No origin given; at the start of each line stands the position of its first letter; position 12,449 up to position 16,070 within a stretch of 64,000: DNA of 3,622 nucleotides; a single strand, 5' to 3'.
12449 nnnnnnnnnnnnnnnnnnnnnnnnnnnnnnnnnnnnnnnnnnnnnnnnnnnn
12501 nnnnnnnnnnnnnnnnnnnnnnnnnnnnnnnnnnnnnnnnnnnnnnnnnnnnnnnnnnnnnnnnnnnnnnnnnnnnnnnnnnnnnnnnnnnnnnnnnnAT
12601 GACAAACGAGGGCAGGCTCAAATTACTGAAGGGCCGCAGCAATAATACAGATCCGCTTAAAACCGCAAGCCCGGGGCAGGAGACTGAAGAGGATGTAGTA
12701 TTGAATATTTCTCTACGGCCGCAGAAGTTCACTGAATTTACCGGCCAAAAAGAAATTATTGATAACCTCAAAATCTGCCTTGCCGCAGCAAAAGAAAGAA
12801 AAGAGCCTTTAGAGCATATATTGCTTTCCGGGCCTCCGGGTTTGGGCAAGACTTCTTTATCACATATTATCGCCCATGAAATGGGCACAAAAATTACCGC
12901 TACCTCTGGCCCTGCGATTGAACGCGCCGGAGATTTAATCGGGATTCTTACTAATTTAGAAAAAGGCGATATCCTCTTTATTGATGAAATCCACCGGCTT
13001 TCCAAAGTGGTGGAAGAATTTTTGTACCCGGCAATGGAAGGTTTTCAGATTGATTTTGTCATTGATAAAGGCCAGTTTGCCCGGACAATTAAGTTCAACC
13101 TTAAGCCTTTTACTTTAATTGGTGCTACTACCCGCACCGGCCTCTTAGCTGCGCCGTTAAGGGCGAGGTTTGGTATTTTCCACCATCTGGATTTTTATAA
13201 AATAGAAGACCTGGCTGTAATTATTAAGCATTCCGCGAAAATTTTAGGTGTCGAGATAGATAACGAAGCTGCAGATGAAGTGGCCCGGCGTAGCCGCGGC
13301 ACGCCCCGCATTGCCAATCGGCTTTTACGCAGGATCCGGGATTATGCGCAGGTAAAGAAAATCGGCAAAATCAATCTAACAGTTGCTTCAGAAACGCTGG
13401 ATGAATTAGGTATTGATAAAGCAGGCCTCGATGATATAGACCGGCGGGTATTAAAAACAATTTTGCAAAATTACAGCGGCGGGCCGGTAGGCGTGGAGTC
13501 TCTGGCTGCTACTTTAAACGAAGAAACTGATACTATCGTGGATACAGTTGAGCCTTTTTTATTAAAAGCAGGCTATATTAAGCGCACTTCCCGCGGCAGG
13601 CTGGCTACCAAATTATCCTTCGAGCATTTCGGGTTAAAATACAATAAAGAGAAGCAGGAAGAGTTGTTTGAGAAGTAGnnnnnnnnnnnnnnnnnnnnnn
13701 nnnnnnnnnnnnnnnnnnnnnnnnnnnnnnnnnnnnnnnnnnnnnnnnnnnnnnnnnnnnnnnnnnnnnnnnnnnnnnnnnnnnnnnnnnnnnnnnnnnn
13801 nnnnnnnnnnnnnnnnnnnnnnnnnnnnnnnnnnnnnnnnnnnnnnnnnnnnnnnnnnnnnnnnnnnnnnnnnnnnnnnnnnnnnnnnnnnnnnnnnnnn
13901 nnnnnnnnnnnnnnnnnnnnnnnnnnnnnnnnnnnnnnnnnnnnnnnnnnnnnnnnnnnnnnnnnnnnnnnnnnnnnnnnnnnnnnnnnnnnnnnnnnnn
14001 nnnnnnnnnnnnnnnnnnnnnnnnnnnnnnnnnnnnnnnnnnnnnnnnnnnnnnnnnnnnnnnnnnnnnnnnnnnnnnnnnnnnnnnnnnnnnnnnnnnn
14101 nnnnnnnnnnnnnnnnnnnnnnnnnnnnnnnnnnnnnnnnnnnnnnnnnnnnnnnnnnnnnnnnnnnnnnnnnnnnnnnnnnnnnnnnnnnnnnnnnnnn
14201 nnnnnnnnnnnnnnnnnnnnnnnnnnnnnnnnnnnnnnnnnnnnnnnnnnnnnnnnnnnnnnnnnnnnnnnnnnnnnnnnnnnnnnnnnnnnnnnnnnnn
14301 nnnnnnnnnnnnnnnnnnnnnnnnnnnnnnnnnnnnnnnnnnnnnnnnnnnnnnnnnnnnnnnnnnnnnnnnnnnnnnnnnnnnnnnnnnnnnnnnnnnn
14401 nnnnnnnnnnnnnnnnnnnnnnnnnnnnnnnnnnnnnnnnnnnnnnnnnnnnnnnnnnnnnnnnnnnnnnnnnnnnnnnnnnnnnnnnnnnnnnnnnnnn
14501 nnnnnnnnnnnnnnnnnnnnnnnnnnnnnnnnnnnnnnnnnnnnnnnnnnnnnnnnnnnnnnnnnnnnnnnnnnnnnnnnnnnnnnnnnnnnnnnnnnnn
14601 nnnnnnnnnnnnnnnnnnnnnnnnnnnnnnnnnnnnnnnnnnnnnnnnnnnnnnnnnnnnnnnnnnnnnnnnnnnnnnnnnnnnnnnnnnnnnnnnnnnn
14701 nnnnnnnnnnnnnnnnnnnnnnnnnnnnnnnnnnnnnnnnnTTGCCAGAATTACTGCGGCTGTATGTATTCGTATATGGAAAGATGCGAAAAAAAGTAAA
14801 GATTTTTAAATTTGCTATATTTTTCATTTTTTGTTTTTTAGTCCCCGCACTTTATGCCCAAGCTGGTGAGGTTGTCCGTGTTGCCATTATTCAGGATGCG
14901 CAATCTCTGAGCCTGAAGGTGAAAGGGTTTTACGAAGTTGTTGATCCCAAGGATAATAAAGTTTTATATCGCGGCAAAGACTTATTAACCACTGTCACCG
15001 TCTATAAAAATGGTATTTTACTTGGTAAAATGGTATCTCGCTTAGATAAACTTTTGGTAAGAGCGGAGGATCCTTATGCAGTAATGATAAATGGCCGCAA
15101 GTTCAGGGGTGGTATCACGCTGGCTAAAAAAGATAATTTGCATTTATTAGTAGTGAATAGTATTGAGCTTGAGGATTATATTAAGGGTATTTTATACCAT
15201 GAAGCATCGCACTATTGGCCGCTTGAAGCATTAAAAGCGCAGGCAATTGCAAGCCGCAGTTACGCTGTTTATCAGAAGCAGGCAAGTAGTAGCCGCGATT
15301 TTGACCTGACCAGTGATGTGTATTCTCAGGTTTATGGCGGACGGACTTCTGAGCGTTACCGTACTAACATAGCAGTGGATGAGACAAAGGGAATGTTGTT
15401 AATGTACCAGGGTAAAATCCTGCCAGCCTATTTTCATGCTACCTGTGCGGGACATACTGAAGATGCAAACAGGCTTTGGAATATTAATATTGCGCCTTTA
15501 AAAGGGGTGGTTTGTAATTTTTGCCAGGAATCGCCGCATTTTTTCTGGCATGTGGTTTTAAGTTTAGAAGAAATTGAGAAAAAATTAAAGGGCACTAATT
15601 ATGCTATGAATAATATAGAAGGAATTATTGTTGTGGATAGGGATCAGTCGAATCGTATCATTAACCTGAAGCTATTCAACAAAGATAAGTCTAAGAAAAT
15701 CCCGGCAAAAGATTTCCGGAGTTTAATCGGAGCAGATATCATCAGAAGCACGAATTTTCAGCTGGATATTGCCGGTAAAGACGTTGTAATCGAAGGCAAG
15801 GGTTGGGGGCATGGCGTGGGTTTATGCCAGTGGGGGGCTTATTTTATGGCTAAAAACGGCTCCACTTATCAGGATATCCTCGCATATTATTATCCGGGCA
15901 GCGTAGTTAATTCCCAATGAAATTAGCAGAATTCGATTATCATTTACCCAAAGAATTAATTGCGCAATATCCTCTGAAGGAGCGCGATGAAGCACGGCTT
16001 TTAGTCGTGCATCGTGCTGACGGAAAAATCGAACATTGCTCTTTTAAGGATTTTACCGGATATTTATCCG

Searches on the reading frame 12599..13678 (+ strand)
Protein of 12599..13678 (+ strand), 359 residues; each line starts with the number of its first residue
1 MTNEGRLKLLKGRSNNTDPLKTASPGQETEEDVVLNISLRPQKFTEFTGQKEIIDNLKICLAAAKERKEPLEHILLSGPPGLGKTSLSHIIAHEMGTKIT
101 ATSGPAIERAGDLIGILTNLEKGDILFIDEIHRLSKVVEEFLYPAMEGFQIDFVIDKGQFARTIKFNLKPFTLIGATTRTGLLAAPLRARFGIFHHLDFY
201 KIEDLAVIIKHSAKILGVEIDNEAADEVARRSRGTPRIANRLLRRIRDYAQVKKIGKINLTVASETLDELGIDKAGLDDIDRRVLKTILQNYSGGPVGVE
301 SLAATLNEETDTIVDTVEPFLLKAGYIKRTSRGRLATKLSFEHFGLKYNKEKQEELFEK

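Call 17: search_protein_families(library=pfam, proteins=[window:12599-13678:+])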
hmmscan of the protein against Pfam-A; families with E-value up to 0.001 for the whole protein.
window:12599-13678:+ (359 aa): 7 families
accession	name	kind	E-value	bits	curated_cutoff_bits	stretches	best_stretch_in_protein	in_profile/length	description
PF05496.18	RuvB_N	-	7e-73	244.1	27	1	39-197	1-159/159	Holliday junction DNA helicase RuvB P-loop domain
PF17864.7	AAA_lid_4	-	2.2e-30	104.7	27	1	200-273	1-74/74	RuvB AAA lid domain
PF05491.19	RuvB_C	-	1e-24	86.7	24.7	1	275-344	2-71/72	RuvB C-terminal winged helix domain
PF00004.35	AAA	-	5.2e-20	72.7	21.2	1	74-194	1-126/131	ATPase family associated with various cellular activities (AAA)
PF07728.20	AAA_5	-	7.9e-07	29.6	22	1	73-191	1-139/139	AAA domain (dynein-related subfamily)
PF13191.12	AAA_16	-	5.5e-05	24.2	32.6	1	47-105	2-59/167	AAA ATPase domain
PF03215.21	Rad17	-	0.00078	19.9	23.8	0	40-107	14-81/186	Rad17 P-loop domain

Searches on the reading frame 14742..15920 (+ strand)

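Call 17: search_protein_families(library=pfam, proteins=[window:14742-15920:+])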
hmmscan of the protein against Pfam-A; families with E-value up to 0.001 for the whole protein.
window:14742-15920:+ (392 aa): 1 family
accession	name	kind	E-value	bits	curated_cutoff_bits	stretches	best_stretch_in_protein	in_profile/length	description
PF08486.15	SpoIID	-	2.9e-24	85.9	23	1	135-222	5-97/97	Stage II sporulation protein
